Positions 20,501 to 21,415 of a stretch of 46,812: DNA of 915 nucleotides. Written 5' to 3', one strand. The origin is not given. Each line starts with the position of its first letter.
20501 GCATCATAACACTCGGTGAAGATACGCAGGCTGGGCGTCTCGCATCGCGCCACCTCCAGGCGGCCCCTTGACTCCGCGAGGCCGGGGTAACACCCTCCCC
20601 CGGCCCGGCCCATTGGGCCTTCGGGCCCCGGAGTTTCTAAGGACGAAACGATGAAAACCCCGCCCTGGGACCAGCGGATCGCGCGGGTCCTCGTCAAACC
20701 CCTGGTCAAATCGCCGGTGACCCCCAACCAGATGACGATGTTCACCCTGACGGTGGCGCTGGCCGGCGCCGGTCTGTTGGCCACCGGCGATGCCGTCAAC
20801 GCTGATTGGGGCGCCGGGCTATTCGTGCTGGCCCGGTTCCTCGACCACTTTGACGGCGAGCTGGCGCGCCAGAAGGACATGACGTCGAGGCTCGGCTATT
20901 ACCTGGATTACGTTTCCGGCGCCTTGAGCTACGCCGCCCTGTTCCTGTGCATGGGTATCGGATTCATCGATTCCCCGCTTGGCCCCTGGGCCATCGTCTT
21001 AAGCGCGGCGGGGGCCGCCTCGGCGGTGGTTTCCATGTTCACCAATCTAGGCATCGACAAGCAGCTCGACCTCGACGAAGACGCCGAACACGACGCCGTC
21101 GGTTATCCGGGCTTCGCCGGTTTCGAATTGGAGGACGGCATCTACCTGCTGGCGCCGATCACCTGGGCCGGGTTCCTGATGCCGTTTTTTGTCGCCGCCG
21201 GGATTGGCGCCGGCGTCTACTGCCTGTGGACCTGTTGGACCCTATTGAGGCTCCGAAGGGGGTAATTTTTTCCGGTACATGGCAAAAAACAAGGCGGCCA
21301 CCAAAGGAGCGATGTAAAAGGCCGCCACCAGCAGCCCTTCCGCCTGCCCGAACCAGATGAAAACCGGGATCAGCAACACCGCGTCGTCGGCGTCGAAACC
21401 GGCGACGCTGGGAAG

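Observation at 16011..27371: Phosphonate / activated head-group module embedded inside the hopanoid locus: a candidate make-flip-export pathway for a head-group-modified lipid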

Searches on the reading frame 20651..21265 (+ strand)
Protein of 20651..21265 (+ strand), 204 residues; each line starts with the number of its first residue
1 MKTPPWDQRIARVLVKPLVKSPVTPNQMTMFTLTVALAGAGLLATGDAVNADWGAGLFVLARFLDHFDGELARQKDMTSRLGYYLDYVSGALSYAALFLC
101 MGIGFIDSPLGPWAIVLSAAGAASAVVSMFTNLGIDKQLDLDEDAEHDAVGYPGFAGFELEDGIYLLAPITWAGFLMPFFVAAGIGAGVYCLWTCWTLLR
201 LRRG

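Call 4: search_protein_families(library=pfam, proteins=[window:20651-21265:+], max_evalue=0.01)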
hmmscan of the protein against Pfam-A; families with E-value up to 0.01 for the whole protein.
window:20651-21265:+ (204 aa): 1 family
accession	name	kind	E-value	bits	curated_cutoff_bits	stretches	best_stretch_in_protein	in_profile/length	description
PF01066.26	CDP-OH_P_transf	-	3e-11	44.4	22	1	24-122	3-95/152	CDP-alcohol phosphatidyltransferase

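Call 6: search_protein_families(library=ncbifam, proteins=[window:20651-21265:+], max_evalue=0.001)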
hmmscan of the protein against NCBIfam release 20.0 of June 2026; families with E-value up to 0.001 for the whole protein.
window:20651-21265:+ (204 aa): 9 families
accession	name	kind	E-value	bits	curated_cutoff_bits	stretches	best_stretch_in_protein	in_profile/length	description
NF040950.1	archin_ph_syn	equivalog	7.7e-14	52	180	1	9-114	10-114/191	archaetidylinositol phosphate synthase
NF041135.1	IPPtranDIPPsyn_Thcocales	equivalog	1.1e-08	34.5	580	1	10-130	238-352/419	bifunctional L-myo-inositol-1-phosphate cytidylyltransferase/CDP-L-myo-inositol myo-inositolphosphotransferase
NF045883.1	PIPSynth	equivalog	1.2e-08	34.9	170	1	9-106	9-105/197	phosphatidylinositol phosphate synthase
NF052561.1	PIPSynBT1523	equivalog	2.2e-08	34.1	350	1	10-103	12-110/232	hypothetical protein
TIGR00560.1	pgsA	equivalog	6e-05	23.6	109.1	1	46-100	28-82/183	CDP-diacylglycerol--glycerol-3-phosphate 3-phosphatidyltransferase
NF038086.1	anchor_synt_A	exception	0.00066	19.5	200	1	33-140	13-124/222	protein sorting system archaetidylserine synthase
NF008090.0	PRK10832.1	equivalog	0.00083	19.5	304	1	55-96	36-77/182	CDP-diacylglycerol--glycerol-3-phosphate 3-phosphatidyltransferase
NF053678.1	ClpnSynClsA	equivalog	0.00088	19.5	240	0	51-117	30-92/180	cardiolipin synthase ClsA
TIGR00473.1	pssA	equivalog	0.00094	19.3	107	0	56-94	25-63/153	CDP-diacylglycerol--serine O-phosphatidyltransferase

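Call 72: search_protein_representatives(protein=window:20651-21265:+)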
Query: 204 residues. Proteins with E-value up to 0.001 (for the whole library): 2762; up to 1e-10: 308; up to 1e-30: 40. The best 150 are listed.
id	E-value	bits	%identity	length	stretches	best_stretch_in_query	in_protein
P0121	4.0e-79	281.8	65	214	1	3-197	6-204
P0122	4.6e-78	278.3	43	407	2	4-201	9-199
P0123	3.3e-70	252.7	97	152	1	1-120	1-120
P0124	7.7e-70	251.5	62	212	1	5-202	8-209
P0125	3.3e-56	206.9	64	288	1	30-202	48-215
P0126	5.5e-47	176.8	66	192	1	71-200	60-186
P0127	1.4e-43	165.7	67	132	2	127-202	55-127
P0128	9.5e-43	163.0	46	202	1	3-192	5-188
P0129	1.2e-40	156.1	62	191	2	3-94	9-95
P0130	2.6e-40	155.0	44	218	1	3-200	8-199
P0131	6.3e-40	153.7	66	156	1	93-200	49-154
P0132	6.7e-40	153.7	68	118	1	43-159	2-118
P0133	1.0e-39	153.0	52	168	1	7-171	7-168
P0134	1.3e-39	152.7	44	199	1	9-197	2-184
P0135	1.0e-38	149.8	54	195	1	2-154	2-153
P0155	2.1e-33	132.4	45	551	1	3-198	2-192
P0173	3.8e-27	112.0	36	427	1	6-198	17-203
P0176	5.9e-27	111.4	38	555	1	2-203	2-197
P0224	1.3e-20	90.6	34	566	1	5-196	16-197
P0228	3.6e-20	89.2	34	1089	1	5-194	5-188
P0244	2.0e-18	83.5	34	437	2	6-105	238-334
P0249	4.5e-18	82.3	33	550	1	5-201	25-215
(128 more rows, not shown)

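Call 74: search_protein_families(library=pfam, proteins=[P0122, P0155, P0173, P0176, P0224, P0228, P0244, P0249], max_evalue=0.001)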
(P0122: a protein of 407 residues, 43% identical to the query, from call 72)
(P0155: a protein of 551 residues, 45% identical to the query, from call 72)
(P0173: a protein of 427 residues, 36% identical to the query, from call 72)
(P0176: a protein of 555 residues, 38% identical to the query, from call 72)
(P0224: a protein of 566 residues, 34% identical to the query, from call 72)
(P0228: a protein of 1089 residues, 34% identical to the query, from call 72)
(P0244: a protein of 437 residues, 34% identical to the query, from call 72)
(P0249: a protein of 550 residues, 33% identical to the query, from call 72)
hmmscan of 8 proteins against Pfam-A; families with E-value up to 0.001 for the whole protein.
P0122 (407 aa): 1 family
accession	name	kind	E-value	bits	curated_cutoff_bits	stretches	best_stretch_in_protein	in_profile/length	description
PF01066.26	CDP-OH_P_transf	-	1.7e-21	77.6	22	2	28-137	2-109/152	CDP-alcohol phosphatidyltransferase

P0155 (551 aa): 2 families
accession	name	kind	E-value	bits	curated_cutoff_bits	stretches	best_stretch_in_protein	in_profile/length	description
PF03706.18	LPG_synthase_TM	-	2.8e-26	93.1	33.4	1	226-519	2-297/302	Lysylphosphatidylglycerol synthase TM region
PF01066.26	CDP-OH_P_transf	-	6.1e-11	43.4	22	1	23-132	3-108/152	CDP-alcohol phosphatidyltransferase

P0173 (427 aa): 2 families
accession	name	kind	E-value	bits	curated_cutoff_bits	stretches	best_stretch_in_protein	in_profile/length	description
PF02630.20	SCO1-SenC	-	8.5e-38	129.8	22.8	1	264-398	2-133/134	SCO1/SenC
PF01066.26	CDP-OH_P_transf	-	1.7e-12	48.4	22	1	35-157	3-116/152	CDP-alcohol phosphatidyltransferase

P0176 (555 aa): 4 families
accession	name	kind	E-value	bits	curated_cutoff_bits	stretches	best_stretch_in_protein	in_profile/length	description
PF12804.13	NTP_transf_3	-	6e-15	56.2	27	1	267-395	1-116/160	MobA-like NTP transferase domain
PF01066.26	CDP-OH_P_transf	-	2.2e-12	48.1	22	1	24-126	3-100/152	CDP-alcohol phosphatidyltransferase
PF01128.25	IspD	-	0.00015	22.1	27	1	266-352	2-83/221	2-C-methyl-D-erythritol 4-phosphate cytidylyltransferase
PF00483.29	NTP_transferase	-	0.00057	20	21.2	1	267-382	2-115/245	Nucleotidyl transferase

P0224 (566 aa): 2 families
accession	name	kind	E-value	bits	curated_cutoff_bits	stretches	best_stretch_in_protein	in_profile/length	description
PF03706.18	LPG_synthase_TM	-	2e-24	87.1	33.4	1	236-538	6-295/302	Lysylphosphatidylglycerol synthase TM region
PF01066.26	CDP-OH_P_transf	-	8.8e-13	49.4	22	1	35-141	3-109/152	CDP-alcohol phosphatidyltransferase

P0228 (1089 aa): 3 families
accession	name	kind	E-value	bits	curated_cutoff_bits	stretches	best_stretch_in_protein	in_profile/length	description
PF03176.21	MMPL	-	3.1e-26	92.6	20.5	2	436-629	108-304/333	MMPL family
PF01066.26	CDP-OH_P_transf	-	1.4e-13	51.9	22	1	24-133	3-109/152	CDP-alcohol phosphatidyltransferase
PF02355.23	SecD_SecF_C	-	0.00049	20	20.5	0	907-1076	17-176/189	Protein export membrane protein SecD/SecF, C-terminal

P0244 (437 aa): 1 family
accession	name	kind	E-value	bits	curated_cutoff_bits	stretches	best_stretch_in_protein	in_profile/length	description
PF01066.26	CDP-OH_P_transf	-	9e-16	59.1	22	2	256-347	3-94/152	CDP-alcohol phosphatidyltransferase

P0249 (550 aa): 2 families
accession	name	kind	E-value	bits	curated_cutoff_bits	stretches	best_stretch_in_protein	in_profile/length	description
PF03706.18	LPG_synthase_TM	-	1.6e-29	103.8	33.4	1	232-528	4-295/302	Lysylphosphatidylglycerol synthase TM region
PF01066.26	CDP-OH_P_transf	-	4.5e-13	50.3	22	1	44-158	3-115/152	CDP-alcohol phosphatidyltransferase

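Call 75: find_encoding_contigs(protein=P0228, flank=10000, max_places=4)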
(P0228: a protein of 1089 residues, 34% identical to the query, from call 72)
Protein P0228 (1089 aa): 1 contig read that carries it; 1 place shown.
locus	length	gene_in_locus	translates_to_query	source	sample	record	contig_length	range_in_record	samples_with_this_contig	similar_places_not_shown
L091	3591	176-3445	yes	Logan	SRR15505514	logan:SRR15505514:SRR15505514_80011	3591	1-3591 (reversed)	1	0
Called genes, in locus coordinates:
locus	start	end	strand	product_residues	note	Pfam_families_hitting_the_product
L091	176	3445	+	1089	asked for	PF01066:CDP-OH_P_transf, PF03176:MMPL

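Call 77: find_encoding_contigs(protein=P0176, flank=10000, max_places=3)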
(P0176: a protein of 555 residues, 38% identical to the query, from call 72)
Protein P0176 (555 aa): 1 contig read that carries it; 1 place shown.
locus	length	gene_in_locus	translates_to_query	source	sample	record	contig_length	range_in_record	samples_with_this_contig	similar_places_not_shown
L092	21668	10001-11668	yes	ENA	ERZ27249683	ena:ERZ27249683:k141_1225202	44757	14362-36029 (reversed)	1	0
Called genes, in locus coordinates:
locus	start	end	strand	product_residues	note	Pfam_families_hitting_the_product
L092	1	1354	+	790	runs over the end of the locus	PF00989:PAS (weak), PF08448:PAS_4, PF13426:PAS_9, PF08447:PAS_3, PF00989:PAS, PF13188:PAS_8, PF13426:PAS_9 (weak), PF07536:HWE_HK, +1 more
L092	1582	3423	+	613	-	PF14522:Cytochrome_C7 (faint), PF22113:Mtrc-MtrF_II-IV_dom (faint)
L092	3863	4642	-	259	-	PF04199:Cyclase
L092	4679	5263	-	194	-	PF02775:TPP_enzyme_C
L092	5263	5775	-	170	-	PF02776:TPP_enzyme_N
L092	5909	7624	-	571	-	PF01425:Amidase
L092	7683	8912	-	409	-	PF00209:SNF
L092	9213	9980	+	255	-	PF05721:PhyH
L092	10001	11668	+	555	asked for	PF01066:CDP-OH_P_transf, PF12804:NTP_transf_3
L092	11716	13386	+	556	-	PF13714:PEP_mutase, PF12804:NTP_transf_3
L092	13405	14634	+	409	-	PF02776:TPP_enzyme_N, PF02775:TPP_enzyme_C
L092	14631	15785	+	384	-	PF00266:Aminotran_5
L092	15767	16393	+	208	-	PF05494:MlaC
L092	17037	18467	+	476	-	PF01704:UDPGP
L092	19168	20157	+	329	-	-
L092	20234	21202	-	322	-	-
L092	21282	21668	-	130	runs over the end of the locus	PF01648:ACPS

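Call 78: find_encoding_contigs(protein=P0155, flank=10000, max_places=3)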
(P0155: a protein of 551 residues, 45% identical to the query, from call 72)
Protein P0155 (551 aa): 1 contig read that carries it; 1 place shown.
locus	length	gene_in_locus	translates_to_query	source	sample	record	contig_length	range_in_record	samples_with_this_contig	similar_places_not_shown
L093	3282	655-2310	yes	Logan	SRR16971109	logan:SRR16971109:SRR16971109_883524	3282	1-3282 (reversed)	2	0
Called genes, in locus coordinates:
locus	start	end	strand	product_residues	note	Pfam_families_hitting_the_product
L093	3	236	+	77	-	?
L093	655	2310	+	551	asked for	PF01066:CDP-OH_P_transf, PF03706:LPG_synthase_TM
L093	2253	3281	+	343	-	?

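Call 79: find_encoding_contigs(protein=P0122, flank=10000, max_places=3)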
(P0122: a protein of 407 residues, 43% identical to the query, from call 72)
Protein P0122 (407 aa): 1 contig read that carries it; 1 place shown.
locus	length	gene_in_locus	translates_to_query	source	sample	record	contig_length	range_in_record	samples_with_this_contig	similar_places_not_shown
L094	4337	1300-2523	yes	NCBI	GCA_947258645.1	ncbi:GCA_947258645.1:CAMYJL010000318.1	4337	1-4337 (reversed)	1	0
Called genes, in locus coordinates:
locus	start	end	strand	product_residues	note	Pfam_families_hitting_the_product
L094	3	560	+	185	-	?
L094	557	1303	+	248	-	PF12804:NTP_transf_3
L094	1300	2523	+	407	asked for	PF01066:CDP-OH_P_transf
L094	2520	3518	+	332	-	PF01073:3Beta_HSD, PF01370:Epimerase, PF02719:Polysacc_synt_2, PF04321:RmlD_sub_bind (weak), PF05368:NmrA, PF13460:NAD_binding_10, PF16363:GDP_Man_Dehyd, PF07993:NAD_binding_4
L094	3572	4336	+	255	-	?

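Call 80: search_protein_families(library=ncbifam, proteins=[L094:2520-3518:+], max_evalue=1e-10)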
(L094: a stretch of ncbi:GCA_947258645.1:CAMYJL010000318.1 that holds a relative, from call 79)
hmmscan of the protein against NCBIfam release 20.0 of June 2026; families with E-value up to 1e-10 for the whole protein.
L094:2520-3518:+ (332 aa): 12 families
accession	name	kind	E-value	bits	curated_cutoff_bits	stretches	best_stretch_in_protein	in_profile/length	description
TIGR03466.1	HpnA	hypoth_equivalog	3e-154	512.8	367.65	1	6-331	3-327/327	hopanoid-associated sugar epimerase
NF052578.1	StrlDmthSdmBMthl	equivalog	3.8e-74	250.4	600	1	6-330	3-327/328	sterol demethylase protein SdmB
NF042422.1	oxyalk_red_OleD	equivalog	2.4e-35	122.5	580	1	6-312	3-314/329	2-alkyl-3-oxoalkanoate reductase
NF042423.1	oxyalk_red_Shew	equivalog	2.1e-33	115.8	580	1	6-310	11-319/331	2-alkyl-3-oxoalkanoate reductase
TIGR04180.1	EDH_00030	hypoth_equivalog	1.4e-23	83.4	475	1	6-247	1-253/297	NAD-dependent 4,6-dehydratase LegB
TIGR01179.1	galE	equivalog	1.6e-16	60.1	262.3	1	6-158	2-159/332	UDP-glucose 4-epimerase GalE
NF041293.1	G6PDh_Azf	equivalog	8.2e-16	58.2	400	1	5-121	4-120/252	NAD-dependent glucose-6-phosphate dehydrogenase Azf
NF005539.0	PRK07201.1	equivalog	6.5e-15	54.9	549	1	7-264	4-283/657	SDR family oxidoreductase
TIGR01181.1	dTDP_gluc_dehyt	equivalog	3.2e-14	52.7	365.1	1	6-328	2-314/321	dTDP-glucose 4,6-dehydratase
NF058621.1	DiazavRedAvaA7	equivalog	9.3e-14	51.7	400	1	6-228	3-226/304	3-diazoavenalumate denitrifying reductase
TIGR01746.1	Thioester-redct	subfamily_domain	1.3e-13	51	213.35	1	6-215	2-241/371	thioester reductase domain-containing protein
NF004520.0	PRK05865.1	equivalog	1.6e-13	49.4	1509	1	6-215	3-165/854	sugar epimerase family protein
